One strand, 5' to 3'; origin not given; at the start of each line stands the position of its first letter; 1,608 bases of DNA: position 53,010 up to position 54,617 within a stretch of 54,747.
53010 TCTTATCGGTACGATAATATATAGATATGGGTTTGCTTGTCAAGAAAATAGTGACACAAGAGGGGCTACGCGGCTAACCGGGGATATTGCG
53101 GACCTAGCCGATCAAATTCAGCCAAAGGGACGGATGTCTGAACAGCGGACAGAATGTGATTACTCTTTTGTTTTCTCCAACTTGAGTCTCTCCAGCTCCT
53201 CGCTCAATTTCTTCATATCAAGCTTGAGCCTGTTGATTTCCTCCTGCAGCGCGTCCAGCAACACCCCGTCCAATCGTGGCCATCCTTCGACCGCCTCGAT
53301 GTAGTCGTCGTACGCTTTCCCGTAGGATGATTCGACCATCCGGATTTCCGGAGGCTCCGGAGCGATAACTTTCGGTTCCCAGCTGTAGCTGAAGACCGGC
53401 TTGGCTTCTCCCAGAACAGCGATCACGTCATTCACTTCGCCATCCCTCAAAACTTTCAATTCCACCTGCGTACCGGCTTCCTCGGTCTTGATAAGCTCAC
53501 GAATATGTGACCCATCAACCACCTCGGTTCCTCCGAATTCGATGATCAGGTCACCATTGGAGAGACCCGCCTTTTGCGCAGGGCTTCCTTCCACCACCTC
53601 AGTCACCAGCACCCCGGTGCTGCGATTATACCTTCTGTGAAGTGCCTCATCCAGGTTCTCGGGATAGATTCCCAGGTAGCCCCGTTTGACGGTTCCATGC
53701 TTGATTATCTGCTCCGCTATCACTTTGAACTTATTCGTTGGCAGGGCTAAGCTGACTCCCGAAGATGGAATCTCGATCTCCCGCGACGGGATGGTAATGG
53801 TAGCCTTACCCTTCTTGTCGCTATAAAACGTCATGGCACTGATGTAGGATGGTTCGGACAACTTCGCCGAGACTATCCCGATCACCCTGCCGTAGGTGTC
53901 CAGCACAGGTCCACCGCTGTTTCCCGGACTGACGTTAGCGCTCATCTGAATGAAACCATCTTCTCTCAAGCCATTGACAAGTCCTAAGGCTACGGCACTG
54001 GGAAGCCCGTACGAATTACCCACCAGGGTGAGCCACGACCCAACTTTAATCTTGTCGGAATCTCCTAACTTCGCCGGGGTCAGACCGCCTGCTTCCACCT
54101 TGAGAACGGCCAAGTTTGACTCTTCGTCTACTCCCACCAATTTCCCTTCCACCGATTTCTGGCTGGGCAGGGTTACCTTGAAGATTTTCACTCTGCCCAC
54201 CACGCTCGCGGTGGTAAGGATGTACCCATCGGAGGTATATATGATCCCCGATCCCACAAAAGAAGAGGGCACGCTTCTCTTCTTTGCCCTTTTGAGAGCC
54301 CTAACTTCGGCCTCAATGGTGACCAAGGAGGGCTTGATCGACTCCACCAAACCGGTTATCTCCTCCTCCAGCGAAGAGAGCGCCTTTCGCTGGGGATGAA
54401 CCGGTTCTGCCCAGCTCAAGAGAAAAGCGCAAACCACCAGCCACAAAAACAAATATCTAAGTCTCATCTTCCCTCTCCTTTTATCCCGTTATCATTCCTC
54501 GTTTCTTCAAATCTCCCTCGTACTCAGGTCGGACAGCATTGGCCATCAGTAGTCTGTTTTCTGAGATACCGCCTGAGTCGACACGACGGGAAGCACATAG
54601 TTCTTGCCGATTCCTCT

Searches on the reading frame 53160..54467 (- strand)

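Call 69: search_protein_families(library=pfam, proteins=[window:53160-54467:-], max_evalue=0.01)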
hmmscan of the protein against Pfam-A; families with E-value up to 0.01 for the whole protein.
window:53160-54467:- (435 aa): 5 families
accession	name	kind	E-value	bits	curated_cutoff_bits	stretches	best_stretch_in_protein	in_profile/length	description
PF13365.12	Trypsin_2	-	1e-27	98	27.6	1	72-198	1-144/144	Trypsin-like peptidase domain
PF13180.12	PDZ_2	-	1.1e-15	58.1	27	1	263-348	1-76/80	PDZ domain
PF17820.7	PDZ_6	-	4.5e-13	49.2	27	1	288-341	2-54/54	PDZ domain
PF00595.29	PDZ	-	6.5e-10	39.7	23.2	1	256-340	4-81/81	PDZ domain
PF00089.32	Trypsin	-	8.2e-05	23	20.6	1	74-204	29-200/220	Trypsin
